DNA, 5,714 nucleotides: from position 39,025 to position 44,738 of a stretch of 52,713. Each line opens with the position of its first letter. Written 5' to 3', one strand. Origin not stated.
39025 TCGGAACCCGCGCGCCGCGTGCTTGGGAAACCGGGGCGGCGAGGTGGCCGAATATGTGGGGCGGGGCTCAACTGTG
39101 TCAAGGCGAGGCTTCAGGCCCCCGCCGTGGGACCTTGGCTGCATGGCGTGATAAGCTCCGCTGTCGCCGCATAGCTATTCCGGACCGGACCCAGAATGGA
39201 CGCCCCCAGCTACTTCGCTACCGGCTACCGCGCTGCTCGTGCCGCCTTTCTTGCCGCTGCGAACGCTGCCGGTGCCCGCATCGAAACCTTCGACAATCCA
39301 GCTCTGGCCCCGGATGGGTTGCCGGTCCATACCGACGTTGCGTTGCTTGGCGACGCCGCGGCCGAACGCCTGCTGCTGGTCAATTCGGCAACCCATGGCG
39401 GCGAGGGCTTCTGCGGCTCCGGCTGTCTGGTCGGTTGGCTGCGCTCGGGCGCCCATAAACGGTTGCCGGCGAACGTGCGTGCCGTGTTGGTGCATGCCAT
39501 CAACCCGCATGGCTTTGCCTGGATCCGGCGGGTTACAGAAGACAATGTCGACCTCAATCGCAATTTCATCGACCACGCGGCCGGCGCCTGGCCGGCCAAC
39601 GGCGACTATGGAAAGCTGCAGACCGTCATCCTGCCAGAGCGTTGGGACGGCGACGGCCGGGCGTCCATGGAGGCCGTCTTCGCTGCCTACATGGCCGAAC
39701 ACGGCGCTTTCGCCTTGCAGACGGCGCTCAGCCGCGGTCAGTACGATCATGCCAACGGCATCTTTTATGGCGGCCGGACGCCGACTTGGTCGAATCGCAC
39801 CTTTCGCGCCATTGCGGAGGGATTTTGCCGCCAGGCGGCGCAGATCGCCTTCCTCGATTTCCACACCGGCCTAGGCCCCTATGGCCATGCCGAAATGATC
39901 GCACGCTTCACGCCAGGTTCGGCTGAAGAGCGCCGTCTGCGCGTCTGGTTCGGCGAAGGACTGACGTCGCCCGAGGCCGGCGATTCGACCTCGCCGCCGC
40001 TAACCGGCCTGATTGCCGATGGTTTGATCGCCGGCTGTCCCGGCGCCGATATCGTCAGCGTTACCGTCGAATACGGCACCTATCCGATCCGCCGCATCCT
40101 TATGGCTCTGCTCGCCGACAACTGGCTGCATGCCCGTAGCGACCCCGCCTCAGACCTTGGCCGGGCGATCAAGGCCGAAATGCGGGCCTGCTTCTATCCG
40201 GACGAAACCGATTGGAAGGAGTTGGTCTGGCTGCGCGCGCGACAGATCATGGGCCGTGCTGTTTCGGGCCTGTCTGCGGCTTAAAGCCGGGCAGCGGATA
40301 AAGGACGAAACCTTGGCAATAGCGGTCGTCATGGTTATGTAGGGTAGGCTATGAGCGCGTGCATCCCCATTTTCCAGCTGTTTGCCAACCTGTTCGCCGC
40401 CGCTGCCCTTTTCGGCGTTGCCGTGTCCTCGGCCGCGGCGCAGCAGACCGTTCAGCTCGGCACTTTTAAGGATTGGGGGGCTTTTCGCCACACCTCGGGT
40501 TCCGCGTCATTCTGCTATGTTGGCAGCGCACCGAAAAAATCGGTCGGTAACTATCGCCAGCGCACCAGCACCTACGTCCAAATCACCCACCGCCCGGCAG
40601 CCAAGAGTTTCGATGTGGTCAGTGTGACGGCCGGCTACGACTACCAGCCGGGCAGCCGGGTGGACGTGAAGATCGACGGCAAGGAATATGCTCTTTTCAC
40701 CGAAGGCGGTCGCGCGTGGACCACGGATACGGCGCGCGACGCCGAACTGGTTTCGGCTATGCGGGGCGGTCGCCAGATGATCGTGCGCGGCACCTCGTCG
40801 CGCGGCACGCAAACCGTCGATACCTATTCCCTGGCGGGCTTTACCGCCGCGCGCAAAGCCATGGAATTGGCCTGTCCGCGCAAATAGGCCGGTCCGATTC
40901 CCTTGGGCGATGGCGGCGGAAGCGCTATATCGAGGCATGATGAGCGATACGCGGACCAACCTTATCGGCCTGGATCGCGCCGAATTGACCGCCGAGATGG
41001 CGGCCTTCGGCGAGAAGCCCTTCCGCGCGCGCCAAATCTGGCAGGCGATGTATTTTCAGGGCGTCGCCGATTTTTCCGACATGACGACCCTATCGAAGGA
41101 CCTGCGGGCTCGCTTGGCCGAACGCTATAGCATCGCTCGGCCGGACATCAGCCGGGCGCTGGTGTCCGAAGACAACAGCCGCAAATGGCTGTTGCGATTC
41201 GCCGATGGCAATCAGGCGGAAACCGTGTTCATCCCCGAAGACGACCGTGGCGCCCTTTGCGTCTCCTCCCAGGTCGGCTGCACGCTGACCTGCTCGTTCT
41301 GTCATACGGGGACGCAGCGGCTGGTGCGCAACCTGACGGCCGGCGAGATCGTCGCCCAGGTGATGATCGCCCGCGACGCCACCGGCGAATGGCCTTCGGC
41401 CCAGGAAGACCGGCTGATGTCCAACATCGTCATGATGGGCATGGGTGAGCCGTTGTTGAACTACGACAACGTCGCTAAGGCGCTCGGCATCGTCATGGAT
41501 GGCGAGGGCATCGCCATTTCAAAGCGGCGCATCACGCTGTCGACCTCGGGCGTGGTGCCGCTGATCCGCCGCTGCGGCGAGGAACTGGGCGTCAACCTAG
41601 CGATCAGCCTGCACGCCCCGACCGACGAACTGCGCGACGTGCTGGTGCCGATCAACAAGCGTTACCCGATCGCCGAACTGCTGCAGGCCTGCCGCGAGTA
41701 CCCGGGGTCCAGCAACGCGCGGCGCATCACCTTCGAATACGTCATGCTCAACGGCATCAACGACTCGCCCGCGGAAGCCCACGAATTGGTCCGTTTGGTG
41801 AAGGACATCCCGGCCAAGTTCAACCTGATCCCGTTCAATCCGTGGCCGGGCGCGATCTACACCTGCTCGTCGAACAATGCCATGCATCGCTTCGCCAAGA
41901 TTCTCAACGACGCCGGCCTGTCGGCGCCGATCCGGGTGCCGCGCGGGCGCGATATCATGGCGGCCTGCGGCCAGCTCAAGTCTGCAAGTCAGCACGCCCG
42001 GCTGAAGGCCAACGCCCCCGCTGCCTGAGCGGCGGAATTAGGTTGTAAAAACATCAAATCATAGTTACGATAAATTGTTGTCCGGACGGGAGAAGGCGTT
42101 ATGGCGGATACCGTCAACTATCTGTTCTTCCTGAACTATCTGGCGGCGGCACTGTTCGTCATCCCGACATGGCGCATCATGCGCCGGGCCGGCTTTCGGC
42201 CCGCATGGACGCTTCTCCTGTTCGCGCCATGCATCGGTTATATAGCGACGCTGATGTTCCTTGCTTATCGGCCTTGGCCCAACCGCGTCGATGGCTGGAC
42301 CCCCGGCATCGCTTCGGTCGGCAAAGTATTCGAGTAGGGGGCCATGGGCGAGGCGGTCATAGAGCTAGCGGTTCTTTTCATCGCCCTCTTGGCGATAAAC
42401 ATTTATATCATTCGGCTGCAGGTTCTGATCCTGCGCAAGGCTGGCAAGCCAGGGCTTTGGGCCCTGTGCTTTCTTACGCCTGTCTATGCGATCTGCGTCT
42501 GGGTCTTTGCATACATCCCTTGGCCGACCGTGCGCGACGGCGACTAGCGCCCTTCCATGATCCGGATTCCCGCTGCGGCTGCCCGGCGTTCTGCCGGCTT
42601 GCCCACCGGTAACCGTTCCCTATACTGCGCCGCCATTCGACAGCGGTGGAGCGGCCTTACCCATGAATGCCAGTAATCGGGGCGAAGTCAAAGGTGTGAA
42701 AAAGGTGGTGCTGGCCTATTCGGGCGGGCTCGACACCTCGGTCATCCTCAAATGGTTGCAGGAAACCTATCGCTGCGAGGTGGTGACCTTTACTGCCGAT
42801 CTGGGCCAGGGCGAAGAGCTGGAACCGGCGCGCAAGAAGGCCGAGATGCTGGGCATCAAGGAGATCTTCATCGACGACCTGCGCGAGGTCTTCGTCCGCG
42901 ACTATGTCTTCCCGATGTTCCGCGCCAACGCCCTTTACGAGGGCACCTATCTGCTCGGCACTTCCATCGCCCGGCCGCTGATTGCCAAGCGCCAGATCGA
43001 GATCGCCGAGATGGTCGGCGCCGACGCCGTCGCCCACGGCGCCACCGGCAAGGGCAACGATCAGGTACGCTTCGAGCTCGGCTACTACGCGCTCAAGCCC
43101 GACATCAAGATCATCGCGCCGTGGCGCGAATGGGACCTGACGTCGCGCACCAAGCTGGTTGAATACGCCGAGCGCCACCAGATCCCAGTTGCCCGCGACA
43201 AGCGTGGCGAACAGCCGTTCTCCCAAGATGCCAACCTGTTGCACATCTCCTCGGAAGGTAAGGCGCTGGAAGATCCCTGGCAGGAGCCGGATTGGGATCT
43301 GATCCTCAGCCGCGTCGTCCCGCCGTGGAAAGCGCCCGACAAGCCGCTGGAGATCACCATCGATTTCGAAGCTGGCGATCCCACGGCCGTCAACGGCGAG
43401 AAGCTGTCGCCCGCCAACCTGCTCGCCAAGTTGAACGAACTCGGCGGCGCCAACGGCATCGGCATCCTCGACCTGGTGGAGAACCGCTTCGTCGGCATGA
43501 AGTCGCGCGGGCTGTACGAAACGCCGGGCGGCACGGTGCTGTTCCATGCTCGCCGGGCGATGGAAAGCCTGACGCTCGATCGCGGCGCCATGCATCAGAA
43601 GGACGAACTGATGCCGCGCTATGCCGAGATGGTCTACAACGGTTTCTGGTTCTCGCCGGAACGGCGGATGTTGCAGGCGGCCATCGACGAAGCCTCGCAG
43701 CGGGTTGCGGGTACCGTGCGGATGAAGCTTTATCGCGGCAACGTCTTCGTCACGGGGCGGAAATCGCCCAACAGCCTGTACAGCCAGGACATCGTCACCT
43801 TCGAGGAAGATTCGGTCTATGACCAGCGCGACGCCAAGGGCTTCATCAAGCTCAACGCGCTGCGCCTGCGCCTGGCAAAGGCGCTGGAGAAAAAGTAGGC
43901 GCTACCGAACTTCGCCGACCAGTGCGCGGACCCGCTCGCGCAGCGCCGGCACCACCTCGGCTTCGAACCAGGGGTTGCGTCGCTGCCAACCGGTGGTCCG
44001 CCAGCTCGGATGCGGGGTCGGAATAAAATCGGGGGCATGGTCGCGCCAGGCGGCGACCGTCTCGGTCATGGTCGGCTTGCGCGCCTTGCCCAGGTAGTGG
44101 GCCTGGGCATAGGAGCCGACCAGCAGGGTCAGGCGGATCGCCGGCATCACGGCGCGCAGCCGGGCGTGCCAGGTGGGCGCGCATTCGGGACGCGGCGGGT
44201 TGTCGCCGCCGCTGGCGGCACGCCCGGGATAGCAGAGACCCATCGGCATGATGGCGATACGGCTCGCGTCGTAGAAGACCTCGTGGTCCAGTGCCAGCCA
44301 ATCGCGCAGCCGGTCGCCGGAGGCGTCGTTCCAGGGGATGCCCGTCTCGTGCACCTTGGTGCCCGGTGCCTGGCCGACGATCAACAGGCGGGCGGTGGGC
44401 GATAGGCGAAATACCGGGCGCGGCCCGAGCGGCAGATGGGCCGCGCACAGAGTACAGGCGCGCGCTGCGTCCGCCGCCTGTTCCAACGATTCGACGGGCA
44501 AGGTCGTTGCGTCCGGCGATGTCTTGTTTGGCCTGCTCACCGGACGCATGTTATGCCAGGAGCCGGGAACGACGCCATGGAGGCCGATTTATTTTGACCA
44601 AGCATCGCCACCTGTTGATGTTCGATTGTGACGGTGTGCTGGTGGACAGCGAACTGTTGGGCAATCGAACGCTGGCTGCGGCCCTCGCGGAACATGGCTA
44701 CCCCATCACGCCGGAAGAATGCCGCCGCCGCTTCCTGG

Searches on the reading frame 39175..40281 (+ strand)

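Call 10: search_protein_families(library=pfam, proteins=[window:39175-40281:+])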
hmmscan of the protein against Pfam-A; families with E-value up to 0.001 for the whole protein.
window:39175-40281:+ (369 aa): 1 family
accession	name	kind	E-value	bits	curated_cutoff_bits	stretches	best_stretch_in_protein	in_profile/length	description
PF10994.13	DUF2817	-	2.6e-107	359.7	23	1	14-352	1-339/341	Protein of unknown function (DUF2817)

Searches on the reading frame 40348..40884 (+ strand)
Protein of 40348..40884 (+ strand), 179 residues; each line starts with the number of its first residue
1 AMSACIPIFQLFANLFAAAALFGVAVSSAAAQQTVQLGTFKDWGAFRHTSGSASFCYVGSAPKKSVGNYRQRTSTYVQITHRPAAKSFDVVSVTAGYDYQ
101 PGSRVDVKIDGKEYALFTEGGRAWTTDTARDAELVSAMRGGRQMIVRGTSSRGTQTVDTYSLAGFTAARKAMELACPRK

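Call 10: search_protein_families(library=pfam, proteins=[window:40348-40884:+])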
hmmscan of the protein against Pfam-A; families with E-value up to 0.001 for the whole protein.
window:40348-40884:+ (179 aa): 1 family
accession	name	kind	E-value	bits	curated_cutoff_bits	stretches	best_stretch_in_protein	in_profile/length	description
PF06776.18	IalB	-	1e-12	48.8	22.1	1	55-172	14-130/131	Invasion associated locus B (IalB) protein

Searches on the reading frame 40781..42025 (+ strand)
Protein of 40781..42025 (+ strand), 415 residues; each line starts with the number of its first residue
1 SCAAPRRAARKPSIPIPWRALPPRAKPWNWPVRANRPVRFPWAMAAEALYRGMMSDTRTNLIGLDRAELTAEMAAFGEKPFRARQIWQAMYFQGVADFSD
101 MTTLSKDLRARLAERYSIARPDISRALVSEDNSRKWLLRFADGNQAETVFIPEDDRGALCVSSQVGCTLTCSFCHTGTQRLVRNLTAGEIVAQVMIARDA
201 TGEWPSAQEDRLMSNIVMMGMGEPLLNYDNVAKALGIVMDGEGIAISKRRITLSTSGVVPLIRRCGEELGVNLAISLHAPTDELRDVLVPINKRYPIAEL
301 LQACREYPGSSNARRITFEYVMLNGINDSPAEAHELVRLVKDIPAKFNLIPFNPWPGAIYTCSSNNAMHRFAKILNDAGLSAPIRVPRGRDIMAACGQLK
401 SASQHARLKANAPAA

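Call 10: search_protein_families(library=pfam, proteins=[window:40781-42025:+])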
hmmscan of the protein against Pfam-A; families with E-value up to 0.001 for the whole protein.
window:40781-42025:+ (415 aa): 2 families
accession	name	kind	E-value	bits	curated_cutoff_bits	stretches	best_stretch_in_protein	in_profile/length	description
PF21016.3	RlmN_N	-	3e-18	65.8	24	1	59-118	1-60/60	Ribosomal RNA large subunit methyltransferase N-terminal domain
PF04055.27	Radical_SAM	-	1.2e-16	61.7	29.5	1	162-333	2-162/166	Radical SAM superfamily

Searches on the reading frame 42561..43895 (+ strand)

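Call 10: search_protein_families(library=pfam, proteins=[window:42561-43895:+])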
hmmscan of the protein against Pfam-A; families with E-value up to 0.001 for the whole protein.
window:42561-43895:+ (445 aa): 4 families
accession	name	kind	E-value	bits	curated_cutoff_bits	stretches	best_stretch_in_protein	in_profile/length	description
PF20979.2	Arginosuc_syn_C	-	1.4e-75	254.1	27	1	220-438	1-218/219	Arginosuccinate synthase C-terminal domain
PF00764.25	Arginosuc_synth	-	1.7e-65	220.4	27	1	48-209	1-162/162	Arginosuccinate synthase N-terminal HUP domain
PF24167.1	DUF7411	-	0.00097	19.2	28.7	0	48-101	2-53/194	Family of unknown function (DUF7411)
PF06508.19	QueC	-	0.00097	19.1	22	0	48-105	1-59/210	Queuosine biosynthesis protein QueC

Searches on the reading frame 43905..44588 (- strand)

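Call 10: search_protein_families(library=pfam, proteins=[window:43905-44588:-])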
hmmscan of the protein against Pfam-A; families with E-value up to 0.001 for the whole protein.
window:43905-44588:- (228 aa): 1 family
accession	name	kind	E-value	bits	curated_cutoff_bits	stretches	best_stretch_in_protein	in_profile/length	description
PF03167.25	UDG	-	2.4e-25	89.7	24.3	1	63-217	5-141/141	Uracil DNA glycosylase superfamily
